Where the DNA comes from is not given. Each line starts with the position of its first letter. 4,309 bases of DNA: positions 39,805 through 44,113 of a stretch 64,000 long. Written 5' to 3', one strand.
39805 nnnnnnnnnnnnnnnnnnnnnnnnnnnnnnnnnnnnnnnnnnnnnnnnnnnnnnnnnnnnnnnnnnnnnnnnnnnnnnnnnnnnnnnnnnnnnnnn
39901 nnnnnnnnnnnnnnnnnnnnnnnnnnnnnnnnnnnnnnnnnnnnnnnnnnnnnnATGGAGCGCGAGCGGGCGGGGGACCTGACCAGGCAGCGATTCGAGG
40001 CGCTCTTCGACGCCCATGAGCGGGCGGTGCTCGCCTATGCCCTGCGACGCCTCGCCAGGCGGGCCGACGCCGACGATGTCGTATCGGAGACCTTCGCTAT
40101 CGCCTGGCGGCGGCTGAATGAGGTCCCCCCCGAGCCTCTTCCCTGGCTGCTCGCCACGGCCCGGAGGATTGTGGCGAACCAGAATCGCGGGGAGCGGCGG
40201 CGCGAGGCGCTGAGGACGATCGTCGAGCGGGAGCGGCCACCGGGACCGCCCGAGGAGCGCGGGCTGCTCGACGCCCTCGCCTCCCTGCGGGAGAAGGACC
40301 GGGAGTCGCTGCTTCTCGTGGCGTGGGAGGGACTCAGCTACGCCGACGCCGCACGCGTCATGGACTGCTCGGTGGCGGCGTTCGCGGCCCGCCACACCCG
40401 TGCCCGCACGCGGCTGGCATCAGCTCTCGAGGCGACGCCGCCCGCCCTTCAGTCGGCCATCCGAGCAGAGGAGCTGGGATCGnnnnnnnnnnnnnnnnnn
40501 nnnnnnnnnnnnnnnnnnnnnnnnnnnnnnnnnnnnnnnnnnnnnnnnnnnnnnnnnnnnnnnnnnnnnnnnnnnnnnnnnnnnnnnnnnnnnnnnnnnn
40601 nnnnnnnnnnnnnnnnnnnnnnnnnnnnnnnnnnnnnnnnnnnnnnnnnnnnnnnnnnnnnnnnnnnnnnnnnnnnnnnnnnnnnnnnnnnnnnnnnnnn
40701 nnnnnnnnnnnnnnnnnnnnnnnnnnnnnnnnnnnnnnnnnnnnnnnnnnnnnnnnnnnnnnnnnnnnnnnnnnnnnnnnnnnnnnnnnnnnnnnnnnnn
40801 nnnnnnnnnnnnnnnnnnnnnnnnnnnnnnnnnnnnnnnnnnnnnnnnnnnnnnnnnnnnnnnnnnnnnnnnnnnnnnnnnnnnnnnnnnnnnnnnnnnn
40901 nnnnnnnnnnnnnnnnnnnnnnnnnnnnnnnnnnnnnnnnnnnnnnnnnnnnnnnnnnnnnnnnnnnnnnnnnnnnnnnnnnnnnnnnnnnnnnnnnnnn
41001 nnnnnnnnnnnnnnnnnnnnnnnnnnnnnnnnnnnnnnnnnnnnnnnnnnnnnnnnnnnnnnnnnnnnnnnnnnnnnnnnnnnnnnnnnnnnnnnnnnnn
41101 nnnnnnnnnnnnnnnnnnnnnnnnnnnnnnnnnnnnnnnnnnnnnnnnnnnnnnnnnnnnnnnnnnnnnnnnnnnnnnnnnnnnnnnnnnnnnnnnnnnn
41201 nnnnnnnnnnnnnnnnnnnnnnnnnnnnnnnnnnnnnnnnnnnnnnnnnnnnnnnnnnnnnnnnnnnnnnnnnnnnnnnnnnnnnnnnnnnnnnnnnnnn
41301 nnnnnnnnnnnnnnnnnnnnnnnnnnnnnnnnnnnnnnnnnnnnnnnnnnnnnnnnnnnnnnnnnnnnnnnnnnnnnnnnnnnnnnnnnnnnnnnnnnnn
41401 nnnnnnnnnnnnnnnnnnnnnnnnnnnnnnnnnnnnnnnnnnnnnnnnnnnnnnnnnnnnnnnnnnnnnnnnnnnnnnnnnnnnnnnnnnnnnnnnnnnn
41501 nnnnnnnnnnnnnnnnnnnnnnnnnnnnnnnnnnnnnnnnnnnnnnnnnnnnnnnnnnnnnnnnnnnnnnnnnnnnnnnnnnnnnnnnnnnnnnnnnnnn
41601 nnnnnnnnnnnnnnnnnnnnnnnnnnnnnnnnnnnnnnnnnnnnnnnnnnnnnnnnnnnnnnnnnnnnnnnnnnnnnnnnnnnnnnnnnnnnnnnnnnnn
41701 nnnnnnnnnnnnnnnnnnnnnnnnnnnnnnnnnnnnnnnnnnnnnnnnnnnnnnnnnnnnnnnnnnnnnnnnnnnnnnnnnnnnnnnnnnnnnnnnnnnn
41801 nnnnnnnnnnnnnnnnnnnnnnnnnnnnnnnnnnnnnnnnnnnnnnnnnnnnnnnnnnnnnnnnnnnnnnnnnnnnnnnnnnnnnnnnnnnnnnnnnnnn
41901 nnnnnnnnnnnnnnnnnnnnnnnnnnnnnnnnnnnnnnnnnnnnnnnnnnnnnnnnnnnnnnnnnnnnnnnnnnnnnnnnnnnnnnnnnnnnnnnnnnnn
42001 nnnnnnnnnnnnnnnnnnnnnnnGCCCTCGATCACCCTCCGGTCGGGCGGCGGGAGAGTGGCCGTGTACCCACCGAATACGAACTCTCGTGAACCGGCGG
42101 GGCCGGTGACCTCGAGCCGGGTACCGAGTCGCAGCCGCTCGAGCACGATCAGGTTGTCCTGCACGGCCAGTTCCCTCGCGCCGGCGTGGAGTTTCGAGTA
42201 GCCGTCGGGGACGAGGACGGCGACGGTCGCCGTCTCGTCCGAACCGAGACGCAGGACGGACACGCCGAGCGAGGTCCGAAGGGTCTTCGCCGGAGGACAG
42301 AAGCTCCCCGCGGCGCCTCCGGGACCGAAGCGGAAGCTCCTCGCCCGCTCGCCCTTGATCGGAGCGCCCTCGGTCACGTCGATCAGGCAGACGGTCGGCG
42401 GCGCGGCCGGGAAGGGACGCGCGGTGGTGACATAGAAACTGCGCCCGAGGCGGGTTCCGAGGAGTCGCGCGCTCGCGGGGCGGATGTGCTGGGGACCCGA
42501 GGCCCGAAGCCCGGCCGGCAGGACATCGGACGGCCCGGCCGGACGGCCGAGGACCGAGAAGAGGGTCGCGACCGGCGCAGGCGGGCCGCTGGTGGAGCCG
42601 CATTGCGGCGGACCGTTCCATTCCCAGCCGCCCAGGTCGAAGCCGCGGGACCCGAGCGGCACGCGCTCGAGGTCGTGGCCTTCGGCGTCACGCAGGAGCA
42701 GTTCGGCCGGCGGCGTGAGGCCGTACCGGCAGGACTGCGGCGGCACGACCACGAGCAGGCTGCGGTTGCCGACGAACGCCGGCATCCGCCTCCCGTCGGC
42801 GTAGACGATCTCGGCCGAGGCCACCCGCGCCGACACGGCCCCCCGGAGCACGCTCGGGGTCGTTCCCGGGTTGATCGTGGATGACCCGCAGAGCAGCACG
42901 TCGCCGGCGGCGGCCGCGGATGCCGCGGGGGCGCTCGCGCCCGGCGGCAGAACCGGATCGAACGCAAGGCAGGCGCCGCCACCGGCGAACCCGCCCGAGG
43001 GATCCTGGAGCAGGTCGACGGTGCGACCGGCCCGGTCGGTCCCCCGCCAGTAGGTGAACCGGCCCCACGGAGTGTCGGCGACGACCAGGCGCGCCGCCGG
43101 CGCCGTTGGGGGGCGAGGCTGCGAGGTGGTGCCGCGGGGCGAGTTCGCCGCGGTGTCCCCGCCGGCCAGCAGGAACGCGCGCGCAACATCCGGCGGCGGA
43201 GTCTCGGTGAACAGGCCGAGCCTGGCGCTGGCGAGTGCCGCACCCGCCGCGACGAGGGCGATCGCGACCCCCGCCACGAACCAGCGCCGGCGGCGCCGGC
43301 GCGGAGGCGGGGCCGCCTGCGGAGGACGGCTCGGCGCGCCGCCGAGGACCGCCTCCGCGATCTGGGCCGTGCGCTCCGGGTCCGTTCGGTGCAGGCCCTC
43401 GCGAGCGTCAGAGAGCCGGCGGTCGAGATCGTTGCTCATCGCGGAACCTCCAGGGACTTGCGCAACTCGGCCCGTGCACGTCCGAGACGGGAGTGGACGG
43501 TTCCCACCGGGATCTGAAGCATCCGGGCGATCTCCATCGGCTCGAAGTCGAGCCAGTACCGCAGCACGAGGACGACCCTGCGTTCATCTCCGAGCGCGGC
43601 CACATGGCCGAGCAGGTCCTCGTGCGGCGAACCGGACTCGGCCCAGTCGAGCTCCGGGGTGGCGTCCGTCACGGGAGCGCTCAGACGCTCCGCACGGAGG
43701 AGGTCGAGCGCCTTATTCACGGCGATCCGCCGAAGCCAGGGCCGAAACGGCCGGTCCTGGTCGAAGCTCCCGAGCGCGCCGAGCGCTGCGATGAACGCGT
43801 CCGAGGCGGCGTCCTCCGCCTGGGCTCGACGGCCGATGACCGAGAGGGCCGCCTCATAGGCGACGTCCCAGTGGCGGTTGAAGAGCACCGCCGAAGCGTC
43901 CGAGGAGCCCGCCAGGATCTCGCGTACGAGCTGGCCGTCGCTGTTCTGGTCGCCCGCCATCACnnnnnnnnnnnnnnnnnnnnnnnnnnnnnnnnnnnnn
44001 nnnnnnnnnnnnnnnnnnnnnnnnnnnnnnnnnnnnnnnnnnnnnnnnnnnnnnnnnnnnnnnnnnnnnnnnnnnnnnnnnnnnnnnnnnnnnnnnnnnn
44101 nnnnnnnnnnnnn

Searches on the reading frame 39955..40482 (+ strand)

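Call 32: search_protein_families(library=pfam, proteins=[window:39955-40482:+], max_evalue=0.01)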
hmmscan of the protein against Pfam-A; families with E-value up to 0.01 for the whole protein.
window:39955-40482:+ (176 aa): 4 families
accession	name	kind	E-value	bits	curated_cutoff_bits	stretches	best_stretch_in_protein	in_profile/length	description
PF08281.18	Sigma70_r4_2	-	1.4e-12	47.5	25.7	1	104-154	4-54/54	Sigma-70, region 4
PF04542.20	Sigma70_r2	-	2.6e-10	40.4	24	1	17-82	1-70/71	Sigma-70 region 2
PF22233.2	PhyR_sigma-like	-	3.9e-05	23.8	27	1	108-145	1-38/50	Response regulator PhyR, sigma-like domain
PF04545.22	Sigma70_r4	-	0.00034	20.5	24.1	1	107-154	1-48/50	Sigma-70, region 4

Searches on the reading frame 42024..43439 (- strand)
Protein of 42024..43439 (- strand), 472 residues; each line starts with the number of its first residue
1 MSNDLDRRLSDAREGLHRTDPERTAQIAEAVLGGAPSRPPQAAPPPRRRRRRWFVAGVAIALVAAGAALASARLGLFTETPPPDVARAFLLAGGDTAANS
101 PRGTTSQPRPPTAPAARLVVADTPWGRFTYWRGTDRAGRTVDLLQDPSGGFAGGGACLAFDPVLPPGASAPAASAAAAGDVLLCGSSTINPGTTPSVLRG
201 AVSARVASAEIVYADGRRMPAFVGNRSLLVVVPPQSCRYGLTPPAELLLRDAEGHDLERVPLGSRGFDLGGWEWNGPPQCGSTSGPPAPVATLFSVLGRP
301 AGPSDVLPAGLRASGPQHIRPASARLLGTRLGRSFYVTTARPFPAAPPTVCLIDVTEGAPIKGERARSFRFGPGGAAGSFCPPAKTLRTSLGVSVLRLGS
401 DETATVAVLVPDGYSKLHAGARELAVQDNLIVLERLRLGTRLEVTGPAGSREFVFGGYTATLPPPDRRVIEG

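Call 32: search_protein_families(library=pfam, proteins=[window:42024-43439:-], max_evalue=0.01)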
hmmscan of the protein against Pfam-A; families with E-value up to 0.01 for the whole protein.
window:42024-43439:- (472 aa): 1 family
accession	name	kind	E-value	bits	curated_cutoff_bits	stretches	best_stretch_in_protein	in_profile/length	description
PF10814.13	CwsA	-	0.00083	20.1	26.7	1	6-70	50-109/134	Cell wall synthesis protein CwsA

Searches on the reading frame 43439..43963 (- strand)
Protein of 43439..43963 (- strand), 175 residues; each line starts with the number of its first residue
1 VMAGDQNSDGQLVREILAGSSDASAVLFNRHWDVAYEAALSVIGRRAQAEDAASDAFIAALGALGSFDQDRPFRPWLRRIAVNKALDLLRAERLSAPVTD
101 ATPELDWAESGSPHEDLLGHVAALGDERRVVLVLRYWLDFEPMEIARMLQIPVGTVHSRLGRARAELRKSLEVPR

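Call 32: search_protein_families(library=pfam, proteins=[window:43439-43963:-], max_evalue=0.01)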
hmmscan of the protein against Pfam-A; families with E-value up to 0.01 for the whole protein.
window:43439-43963:- (175 aa): 4 families
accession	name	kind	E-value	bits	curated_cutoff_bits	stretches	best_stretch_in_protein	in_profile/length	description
PF04542.20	Sigma70_r2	-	1.2e-13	51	24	1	27-93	1-69/71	Sigma-70 region 2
PF08281.18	Sigma70_r4_2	-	8.8e-11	41.7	25.7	1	122-167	9-54/54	Sigma-70, region 4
PF04545.22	Sigma70_r4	-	1.7e-07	31.1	24.1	1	123-169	4-50/50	Sigma-70, region 4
PF06056.18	Terminase_5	-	0.0095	16.3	20.3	0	136-158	10-32/58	Putative ATPase subunit of terminase (gpP-like)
